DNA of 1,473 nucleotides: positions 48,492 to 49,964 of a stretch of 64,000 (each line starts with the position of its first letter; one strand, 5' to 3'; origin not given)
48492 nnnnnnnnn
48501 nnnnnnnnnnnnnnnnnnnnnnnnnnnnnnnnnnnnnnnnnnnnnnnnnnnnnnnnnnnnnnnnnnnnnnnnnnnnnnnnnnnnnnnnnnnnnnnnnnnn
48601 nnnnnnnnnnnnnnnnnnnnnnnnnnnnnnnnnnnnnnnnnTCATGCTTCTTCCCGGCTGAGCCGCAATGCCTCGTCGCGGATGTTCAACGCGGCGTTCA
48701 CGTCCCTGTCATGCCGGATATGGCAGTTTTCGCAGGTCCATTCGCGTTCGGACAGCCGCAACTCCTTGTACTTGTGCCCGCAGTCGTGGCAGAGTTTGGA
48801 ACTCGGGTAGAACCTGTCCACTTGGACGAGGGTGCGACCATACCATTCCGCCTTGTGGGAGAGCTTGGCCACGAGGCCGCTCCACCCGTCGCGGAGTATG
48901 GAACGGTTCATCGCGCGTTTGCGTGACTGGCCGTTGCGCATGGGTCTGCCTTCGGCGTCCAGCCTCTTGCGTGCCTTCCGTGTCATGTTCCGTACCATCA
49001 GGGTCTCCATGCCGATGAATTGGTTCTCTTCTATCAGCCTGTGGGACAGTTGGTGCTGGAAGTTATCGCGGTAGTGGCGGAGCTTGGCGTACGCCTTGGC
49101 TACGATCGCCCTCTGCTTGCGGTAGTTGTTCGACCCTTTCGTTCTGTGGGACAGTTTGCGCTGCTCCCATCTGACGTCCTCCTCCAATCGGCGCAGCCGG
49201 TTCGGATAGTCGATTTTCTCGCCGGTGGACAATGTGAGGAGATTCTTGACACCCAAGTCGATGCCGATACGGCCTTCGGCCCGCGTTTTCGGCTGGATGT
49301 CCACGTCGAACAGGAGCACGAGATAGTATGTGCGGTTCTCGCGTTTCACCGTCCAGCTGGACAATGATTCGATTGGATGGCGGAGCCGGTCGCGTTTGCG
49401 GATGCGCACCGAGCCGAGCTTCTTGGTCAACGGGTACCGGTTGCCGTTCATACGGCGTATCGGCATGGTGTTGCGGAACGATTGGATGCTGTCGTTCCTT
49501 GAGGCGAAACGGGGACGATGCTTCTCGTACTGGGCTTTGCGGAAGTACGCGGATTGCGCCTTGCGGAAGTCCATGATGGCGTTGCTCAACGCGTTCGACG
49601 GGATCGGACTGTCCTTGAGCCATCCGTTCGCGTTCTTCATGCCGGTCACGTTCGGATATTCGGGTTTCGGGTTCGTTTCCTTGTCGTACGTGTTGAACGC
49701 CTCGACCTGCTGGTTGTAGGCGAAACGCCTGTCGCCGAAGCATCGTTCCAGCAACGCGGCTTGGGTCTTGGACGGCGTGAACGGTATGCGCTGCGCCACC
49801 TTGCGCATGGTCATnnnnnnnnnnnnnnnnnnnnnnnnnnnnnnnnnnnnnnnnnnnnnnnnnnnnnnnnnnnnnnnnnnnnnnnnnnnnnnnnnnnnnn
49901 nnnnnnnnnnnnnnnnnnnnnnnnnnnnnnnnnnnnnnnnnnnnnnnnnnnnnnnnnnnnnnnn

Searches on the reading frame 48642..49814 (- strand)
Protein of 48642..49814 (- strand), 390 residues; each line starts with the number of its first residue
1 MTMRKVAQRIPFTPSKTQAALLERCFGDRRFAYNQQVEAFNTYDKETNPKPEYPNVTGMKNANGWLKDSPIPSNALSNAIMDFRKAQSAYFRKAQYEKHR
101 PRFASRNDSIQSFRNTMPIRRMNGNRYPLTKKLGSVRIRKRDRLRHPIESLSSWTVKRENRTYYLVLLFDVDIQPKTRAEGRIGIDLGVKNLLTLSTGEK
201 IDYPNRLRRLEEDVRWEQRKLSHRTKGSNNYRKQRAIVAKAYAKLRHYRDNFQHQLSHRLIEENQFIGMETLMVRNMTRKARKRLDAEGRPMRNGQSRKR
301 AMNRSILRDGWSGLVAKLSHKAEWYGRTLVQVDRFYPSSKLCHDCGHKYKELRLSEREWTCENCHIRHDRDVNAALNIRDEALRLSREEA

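Call 14: search_protein_families(library=pfam, proteins=[window:48642-49814:-], max_evalue=0.001)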
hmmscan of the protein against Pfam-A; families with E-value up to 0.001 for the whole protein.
window:48642-49814:- (390 aa): 3 families
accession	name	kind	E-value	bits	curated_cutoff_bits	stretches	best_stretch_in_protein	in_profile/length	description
PF01385.25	OrfB_IS605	-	1.4e-26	93.5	30.5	1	173-279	9-118/120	Probable transposase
PF07282.18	Cas12f1-like_TNB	-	8.7e-24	83.9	26.3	1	311-378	1-60/60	Cas12f1-like, TNB domain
PF12323.14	HTH_OrfB_IS605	-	0.00019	21.3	21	1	4-36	2-34/47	Helix-turn-helix domain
